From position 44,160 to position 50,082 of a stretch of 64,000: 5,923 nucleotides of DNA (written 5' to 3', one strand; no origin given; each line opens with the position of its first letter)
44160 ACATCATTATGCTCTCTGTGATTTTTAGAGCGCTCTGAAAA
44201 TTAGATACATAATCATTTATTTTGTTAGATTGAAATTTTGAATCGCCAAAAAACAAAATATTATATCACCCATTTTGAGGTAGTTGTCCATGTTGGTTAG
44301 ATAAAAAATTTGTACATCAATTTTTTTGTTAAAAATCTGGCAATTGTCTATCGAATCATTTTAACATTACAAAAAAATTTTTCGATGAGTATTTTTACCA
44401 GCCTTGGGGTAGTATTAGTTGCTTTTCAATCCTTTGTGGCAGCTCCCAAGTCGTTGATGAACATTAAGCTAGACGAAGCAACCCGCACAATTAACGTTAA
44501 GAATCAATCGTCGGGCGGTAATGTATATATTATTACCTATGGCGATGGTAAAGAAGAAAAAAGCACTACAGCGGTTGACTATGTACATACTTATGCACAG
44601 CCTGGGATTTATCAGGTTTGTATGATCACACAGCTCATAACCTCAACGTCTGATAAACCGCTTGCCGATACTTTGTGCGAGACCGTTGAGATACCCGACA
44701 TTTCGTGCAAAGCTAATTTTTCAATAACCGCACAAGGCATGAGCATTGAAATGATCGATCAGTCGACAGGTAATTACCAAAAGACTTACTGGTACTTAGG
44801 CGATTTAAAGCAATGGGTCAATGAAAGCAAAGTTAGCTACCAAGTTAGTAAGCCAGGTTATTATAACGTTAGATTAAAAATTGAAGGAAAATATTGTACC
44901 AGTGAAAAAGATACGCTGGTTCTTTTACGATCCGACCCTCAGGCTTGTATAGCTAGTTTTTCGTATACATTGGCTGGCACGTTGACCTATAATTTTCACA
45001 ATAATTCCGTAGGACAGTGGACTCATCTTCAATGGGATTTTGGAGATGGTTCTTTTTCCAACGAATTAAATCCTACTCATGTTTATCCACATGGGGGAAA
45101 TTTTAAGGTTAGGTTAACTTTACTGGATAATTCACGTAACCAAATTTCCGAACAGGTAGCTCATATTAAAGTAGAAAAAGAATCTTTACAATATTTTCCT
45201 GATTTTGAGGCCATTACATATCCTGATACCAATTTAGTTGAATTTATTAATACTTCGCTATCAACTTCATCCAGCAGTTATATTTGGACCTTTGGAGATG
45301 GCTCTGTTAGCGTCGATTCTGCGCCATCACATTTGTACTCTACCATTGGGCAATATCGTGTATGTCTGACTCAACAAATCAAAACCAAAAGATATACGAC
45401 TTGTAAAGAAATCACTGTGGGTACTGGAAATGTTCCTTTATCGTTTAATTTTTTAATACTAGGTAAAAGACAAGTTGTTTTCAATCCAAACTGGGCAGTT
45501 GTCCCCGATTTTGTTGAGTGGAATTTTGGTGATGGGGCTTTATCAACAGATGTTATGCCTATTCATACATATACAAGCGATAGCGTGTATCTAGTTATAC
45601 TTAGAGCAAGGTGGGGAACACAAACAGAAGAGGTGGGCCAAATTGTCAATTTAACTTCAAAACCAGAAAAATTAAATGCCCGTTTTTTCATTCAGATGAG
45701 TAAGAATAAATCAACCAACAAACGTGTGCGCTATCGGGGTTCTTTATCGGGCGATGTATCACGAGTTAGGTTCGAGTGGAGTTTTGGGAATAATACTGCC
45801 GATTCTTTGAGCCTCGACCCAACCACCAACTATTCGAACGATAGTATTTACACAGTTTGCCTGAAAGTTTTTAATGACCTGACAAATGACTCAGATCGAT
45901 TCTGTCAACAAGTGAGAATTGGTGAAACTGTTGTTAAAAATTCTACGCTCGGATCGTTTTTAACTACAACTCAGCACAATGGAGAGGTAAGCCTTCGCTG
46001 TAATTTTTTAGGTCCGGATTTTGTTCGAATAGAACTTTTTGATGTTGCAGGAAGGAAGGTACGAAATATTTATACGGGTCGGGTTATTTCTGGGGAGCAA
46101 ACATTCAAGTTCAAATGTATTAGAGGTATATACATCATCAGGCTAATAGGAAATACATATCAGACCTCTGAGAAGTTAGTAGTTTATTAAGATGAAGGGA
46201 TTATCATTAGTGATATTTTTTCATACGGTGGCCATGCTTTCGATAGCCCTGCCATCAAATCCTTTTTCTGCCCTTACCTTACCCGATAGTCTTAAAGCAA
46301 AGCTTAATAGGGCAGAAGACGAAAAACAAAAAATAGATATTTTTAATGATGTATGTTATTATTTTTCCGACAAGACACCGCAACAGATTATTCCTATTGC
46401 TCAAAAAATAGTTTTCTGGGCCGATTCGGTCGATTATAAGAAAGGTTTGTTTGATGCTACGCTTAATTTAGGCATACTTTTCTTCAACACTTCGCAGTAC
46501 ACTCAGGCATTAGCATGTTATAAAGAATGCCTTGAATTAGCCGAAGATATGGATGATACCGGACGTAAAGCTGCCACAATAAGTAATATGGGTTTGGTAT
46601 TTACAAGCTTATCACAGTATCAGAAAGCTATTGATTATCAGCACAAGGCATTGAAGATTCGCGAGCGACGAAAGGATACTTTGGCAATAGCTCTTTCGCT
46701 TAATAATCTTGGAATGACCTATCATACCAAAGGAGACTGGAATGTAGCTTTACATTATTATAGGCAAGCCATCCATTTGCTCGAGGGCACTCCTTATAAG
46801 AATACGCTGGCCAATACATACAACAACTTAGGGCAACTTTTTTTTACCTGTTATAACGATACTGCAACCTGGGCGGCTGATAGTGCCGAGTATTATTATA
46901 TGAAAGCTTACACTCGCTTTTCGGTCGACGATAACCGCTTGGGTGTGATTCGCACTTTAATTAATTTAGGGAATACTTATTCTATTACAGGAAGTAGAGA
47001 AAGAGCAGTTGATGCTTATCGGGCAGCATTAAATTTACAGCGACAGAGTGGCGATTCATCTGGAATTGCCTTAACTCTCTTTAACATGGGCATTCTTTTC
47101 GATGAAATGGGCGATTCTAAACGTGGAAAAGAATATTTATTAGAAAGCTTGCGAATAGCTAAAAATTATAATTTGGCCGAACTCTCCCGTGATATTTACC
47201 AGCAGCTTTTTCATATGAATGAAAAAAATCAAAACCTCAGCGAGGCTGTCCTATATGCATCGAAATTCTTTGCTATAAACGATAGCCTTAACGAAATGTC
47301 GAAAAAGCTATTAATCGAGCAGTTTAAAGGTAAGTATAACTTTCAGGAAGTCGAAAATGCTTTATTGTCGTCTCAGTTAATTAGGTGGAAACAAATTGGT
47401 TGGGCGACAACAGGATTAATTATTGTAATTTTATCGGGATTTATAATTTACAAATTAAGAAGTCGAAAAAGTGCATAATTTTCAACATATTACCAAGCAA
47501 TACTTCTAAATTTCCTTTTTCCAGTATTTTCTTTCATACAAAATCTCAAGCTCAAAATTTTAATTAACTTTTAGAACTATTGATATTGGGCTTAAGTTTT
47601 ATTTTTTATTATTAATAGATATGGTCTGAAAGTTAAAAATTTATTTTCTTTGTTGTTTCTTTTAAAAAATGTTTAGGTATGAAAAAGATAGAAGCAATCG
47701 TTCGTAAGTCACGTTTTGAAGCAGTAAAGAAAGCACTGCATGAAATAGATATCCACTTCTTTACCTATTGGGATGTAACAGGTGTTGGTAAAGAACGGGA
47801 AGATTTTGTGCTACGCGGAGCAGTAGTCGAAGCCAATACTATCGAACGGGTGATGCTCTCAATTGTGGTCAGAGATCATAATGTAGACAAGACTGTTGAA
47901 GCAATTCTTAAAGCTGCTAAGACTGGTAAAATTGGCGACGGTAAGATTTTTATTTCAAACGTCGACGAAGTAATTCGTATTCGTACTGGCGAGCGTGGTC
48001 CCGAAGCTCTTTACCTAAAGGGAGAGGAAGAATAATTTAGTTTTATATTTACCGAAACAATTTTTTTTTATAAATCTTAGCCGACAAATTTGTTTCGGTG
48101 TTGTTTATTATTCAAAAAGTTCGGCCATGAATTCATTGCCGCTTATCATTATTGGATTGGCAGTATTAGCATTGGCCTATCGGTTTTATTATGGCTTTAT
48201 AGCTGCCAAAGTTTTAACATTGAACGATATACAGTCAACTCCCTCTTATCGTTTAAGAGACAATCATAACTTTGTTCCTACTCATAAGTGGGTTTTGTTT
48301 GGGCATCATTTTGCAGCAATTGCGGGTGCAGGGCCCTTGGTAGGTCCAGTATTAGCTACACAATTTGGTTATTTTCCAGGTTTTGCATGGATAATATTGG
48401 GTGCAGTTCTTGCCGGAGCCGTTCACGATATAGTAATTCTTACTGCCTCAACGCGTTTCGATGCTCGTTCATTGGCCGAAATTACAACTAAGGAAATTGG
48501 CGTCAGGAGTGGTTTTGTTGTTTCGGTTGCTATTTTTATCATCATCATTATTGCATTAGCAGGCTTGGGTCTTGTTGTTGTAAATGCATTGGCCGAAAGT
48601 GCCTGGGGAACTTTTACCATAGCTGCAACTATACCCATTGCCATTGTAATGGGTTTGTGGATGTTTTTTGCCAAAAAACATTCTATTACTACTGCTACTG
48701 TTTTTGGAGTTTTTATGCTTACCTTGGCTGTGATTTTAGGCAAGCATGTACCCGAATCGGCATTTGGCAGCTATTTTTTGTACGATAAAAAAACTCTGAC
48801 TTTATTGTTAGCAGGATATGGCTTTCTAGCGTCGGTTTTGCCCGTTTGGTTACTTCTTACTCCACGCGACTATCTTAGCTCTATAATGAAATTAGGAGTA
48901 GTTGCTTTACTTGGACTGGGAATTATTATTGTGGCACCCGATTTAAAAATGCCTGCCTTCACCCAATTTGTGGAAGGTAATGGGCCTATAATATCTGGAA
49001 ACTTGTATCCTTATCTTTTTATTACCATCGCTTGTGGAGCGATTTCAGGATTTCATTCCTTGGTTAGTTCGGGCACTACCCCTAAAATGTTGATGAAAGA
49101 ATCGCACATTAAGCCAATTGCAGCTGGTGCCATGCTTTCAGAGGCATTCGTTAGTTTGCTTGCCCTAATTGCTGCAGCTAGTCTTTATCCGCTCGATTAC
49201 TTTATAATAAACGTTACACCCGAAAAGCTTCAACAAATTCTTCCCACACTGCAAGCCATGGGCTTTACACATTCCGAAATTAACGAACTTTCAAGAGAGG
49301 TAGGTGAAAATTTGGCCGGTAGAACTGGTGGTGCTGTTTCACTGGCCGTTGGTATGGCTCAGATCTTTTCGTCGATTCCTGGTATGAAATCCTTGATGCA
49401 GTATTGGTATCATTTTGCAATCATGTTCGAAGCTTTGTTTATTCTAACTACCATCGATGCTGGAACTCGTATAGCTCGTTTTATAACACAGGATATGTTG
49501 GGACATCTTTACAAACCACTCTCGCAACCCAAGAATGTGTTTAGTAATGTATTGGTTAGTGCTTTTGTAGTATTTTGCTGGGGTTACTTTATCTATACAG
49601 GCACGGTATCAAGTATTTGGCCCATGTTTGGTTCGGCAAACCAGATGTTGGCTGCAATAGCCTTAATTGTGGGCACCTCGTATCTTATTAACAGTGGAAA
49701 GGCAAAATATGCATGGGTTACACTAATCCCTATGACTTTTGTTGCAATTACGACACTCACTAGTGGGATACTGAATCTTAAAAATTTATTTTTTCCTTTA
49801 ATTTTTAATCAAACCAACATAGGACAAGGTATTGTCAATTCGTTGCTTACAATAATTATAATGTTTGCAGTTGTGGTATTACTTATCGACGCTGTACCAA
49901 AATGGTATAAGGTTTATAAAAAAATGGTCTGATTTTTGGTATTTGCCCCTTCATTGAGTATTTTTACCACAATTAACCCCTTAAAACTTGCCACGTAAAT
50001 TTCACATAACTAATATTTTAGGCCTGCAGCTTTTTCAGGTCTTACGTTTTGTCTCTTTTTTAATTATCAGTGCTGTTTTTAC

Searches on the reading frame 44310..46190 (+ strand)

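Call 59: search_protein_families(library=pfam, proteins=[window:44310-46190:+], max_evalue=0.000001)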
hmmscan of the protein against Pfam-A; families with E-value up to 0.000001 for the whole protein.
window:44310-46190:+ (626 aa): 2 families
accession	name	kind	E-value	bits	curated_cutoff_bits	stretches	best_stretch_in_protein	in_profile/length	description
PF18911.6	PKD_4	-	3.3e-45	152.5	27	2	224-288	21-85/85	PKD domain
PF00801.26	PKD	-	4.1e-30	104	23.5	0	225-274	15-68/80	PKD domain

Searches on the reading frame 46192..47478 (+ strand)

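Call 59: search_protein_families(library=pfam, proteins=[window:46192-47478:+], max_evalue=0.000001)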
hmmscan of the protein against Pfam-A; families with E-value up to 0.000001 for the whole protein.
window:46192-47478:+ (428 aa): 8 families
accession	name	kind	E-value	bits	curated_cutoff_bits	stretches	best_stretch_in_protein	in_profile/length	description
PF13424.12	TPR_12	-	6.8e-39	132.4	30.1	3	127-195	3-73/77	Tetratricopeptide repeat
PF00515.34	TPR_1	-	8.1e-25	86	27.8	0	91-119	5-33/34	Tetratricopeptide repeat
PF13181.12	TPR_8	-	6.1e-21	73.2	25.7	0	254-285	2-33/34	Tetratricopeptide repeat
PF13374.12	TPR_10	-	4.5e-20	71.4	27.5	0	167-196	2-31/42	Tetratricopeptide repeat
PF07719.23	TPR_2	-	5.2e-20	70.3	27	0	167-196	1-30/34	Tetratricopeptide repeat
PF13176.12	TPR_7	-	2e-16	59.1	27.9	0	169-196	1-28/36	Tetratricopeptide repeat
PF17874.7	TPR_MalT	-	6e-11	42.6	45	0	98-204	12-117/336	MalT-like TPR region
PF13414.12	TPR_11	-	1.8e-08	34.3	26.8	0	176-218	3-39/42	TPR repeat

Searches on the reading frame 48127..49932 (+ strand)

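Call 59: search_protein_families(library=pfam, proteins=[window:48127-49932:+], max_evalue=0.000001)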
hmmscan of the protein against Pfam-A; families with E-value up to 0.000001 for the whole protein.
window:48127-49932:+ (601 aa): 1 family
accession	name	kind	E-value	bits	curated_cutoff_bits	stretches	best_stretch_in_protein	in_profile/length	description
PF02554.20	CstA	-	1.1e-205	685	27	1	2-546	1-560/560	Carbon starvation protein CstA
